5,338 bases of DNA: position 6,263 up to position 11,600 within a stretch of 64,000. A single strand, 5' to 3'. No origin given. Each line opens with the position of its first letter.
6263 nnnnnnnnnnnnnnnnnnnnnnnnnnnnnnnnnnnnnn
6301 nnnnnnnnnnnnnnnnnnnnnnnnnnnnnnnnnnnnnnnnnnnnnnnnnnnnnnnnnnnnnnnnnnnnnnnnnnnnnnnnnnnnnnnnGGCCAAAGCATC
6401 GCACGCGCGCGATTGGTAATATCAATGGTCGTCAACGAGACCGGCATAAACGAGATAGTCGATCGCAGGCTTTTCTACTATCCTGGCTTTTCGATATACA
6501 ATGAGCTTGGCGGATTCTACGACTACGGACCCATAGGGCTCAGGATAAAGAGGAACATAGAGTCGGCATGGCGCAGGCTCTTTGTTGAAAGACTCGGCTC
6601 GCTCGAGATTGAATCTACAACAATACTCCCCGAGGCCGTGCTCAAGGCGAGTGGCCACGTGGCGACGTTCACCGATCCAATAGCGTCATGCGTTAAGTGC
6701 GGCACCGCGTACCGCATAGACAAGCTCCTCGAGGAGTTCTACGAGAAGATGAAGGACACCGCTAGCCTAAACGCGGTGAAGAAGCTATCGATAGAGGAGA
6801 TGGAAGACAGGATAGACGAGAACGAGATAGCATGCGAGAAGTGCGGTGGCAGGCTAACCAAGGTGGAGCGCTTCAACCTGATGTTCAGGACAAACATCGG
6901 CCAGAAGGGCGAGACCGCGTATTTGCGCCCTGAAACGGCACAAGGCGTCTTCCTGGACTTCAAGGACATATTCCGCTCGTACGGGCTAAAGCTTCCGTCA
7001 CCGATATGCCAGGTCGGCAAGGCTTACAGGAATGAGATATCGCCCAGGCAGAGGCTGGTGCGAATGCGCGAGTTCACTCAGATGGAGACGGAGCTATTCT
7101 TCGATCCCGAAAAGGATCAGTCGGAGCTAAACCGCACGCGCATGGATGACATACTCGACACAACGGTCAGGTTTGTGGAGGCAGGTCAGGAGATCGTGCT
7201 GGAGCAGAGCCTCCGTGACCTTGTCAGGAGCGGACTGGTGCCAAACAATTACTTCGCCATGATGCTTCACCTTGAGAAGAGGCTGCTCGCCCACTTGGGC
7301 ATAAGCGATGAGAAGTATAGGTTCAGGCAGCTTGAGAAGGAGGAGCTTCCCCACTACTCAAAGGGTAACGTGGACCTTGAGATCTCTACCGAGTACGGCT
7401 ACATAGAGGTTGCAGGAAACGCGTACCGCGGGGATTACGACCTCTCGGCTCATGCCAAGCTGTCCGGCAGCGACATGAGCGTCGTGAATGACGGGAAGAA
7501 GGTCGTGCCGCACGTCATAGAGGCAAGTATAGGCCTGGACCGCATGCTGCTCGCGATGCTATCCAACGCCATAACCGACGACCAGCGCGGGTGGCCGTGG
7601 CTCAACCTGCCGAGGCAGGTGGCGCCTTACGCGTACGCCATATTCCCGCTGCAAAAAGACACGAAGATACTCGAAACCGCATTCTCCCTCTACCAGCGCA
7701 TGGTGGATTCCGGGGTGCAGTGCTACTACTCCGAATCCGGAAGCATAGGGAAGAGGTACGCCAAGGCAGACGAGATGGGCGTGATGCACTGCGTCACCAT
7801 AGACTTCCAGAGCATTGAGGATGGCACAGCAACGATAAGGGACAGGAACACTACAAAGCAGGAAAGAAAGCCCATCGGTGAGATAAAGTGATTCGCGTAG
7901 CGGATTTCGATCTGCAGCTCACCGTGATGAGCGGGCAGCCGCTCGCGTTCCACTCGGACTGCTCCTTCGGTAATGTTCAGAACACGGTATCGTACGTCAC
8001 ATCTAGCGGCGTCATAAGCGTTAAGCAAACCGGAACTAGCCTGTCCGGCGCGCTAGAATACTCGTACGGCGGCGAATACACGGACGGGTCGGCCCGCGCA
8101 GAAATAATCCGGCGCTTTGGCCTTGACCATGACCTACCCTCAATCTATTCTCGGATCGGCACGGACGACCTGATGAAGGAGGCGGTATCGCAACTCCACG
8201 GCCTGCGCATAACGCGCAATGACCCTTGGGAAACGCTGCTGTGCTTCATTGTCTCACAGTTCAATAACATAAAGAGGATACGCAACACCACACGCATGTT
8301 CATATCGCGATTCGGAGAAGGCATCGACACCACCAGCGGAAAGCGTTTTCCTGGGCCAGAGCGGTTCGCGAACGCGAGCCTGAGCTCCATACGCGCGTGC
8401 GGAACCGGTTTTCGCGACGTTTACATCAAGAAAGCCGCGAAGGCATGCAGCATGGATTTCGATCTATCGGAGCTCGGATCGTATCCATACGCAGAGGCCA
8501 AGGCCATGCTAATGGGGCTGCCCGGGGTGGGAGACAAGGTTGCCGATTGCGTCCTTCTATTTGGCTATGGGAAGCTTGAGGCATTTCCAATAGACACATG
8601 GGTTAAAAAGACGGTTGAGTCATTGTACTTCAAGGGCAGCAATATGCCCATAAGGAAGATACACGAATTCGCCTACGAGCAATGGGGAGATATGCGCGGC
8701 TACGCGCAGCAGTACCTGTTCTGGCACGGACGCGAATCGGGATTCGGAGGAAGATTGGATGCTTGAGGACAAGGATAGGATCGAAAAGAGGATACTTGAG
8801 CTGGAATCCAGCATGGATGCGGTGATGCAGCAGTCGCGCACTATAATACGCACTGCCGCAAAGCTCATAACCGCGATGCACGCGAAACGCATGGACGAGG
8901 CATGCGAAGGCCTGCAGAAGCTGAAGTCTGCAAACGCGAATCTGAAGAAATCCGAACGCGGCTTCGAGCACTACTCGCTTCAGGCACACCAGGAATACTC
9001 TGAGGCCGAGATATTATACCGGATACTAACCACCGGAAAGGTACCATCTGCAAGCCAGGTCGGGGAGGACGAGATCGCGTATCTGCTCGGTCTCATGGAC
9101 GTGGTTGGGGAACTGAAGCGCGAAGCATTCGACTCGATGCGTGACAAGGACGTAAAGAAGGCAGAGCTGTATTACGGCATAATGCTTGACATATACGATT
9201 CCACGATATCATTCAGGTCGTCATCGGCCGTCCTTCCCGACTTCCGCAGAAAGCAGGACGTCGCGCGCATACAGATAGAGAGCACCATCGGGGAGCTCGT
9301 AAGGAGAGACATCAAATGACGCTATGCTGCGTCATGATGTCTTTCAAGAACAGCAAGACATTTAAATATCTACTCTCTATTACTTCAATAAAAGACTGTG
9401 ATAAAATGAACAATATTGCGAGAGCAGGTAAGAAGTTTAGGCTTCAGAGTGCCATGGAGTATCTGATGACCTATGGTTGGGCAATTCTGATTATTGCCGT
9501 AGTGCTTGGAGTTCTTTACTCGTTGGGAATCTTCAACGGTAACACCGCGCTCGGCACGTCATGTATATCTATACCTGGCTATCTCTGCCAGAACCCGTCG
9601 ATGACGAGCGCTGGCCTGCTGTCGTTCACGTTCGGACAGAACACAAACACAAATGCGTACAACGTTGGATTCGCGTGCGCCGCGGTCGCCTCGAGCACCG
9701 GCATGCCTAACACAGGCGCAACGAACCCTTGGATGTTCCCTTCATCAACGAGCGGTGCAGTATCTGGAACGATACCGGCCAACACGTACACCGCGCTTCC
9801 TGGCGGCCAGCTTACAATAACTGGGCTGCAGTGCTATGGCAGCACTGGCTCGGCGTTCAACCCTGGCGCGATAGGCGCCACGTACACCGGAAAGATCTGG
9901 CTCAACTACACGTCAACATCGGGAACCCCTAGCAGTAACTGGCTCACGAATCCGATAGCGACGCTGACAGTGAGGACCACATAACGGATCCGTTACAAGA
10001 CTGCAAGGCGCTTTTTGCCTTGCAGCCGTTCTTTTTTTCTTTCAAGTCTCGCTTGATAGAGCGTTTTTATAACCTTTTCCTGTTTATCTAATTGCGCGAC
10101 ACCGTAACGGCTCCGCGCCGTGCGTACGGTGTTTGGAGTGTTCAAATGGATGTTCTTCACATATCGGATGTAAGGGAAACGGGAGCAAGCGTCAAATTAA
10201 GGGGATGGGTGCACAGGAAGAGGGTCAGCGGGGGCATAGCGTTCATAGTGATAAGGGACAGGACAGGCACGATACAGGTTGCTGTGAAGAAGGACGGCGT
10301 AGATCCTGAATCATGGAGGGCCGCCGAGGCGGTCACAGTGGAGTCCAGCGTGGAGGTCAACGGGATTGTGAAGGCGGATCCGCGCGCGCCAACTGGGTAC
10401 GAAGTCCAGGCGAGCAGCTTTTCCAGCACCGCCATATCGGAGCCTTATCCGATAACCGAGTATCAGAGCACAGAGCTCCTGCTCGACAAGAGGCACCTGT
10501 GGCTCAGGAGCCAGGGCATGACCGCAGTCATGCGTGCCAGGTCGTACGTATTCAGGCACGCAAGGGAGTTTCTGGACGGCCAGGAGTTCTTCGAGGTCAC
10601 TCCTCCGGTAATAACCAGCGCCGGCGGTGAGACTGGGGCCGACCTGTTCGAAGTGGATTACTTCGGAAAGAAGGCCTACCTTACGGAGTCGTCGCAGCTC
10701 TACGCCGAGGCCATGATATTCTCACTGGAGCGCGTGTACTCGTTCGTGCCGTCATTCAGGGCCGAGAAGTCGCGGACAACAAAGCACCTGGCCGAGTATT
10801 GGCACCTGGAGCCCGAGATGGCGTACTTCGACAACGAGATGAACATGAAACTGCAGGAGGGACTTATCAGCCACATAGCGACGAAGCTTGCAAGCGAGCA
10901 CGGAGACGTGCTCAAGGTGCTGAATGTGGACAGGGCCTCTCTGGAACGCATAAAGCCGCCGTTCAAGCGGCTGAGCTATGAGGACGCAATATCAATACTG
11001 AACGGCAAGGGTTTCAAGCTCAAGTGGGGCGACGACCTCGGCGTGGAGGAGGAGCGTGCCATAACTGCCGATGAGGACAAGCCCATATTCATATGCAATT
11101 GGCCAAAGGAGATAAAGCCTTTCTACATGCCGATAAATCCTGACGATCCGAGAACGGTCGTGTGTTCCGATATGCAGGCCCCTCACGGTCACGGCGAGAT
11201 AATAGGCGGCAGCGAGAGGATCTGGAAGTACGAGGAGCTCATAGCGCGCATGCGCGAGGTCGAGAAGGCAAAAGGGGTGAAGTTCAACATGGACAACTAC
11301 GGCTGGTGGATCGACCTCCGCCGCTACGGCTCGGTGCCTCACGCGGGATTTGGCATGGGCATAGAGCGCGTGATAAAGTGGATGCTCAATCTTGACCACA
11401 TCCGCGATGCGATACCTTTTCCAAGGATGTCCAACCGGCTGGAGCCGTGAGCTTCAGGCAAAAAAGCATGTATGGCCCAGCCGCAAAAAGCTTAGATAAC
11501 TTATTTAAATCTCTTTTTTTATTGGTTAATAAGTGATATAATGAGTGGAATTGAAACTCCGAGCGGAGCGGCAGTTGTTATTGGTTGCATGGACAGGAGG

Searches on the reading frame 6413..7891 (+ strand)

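Call 51: search_protein_families(library=pfam, proteins=[window:6413-7891:+], max_evalue=0.00001)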
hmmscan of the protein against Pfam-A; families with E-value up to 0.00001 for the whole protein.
window:6413-7891:+ (492 aa): 2 families
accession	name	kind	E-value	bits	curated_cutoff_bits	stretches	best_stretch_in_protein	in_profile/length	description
PF03129.25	HGTP_anticodon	-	2.3e-16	60.1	21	1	409-491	3-87/94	Anticodon binding domain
PF00587.30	tRNA-synt_2b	-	1.6e-11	45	29.3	1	166-385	8-178/179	tRNA synthetase class II core domain (G, H, P, S and T)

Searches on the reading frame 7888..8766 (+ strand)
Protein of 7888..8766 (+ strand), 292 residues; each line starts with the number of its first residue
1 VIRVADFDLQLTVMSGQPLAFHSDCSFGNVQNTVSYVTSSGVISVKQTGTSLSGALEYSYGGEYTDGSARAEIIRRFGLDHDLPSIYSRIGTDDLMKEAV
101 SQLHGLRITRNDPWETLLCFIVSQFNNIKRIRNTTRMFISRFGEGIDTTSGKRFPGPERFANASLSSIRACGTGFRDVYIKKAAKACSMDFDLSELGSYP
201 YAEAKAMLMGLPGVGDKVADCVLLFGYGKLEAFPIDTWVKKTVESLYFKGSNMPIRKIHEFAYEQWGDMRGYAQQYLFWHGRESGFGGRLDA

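Call 51: search_protein_families(library=pfam, proteins=[window:7888-8766:+], max_evalue=0.00001)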
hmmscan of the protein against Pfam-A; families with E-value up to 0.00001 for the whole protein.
window:7888-8766:+ (292 aa): 2 families
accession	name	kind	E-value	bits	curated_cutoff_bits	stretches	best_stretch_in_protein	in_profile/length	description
PF07934.18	OGG_N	-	6e-11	43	23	1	4-117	6-115/115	8-oxoguanine DNA glycosylase, N-terminal domain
PF00730.31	HhH-GPD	-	1.5e-06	28.9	26.2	1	120-252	3-92/108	HhH-GPD superfamily base excision DNA repair protein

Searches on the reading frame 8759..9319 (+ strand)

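Call 51: search_protein_families(library=pfam, proteins=[window:8759-9319:+], max_evalue=0.00001)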
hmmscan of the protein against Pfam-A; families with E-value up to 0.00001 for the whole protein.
window:8759-9319:+ (186 aa): 1 family
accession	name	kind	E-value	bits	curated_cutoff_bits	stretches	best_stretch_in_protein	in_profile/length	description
PF01997.21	Translin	-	1.3e-07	32.2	25.9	1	5-173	3-191/205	Translin family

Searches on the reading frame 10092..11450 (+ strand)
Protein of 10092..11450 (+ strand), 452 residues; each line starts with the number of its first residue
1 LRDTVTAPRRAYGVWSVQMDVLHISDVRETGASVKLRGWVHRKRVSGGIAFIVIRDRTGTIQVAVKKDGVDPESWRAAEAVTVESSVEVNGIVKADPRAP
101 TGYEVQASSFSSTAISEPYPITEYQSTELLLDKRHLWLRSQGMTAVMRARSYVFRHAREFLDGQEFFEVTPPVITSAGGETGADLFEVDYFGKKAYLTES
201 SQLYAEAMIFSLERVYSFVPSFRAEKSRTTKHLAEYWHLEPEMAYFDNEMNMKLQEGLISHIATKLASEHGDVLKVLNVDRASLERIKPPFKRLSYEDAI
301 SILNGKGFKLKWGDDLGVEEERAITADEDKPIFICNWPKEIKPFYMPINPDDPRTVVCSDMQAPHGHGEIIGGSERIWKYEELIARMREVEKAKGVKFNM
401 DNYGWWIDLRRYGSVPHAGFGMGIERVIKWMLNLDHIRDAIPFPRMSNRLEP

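Call 51: search_protein_families(library=pfam, proteins=[window:10092-11450:+], max_evalue=0.00001)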
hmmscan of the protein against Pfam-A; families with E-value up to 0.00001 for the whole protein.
window:10092-11450:+ (452 aa): 2 families
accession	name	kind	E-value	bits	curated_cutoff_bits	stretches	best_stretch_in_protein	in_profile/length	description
PF00152.25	tRNA-synt_2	-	1e-75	255.1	25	1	127-446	2-307/308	tRNA synthetases class II (D, K and N)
PF01336.31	tRNA_anti-codon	-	2.5e-16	59.8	27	1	34-110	1-72/75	OB-fold nucleic acid binding domain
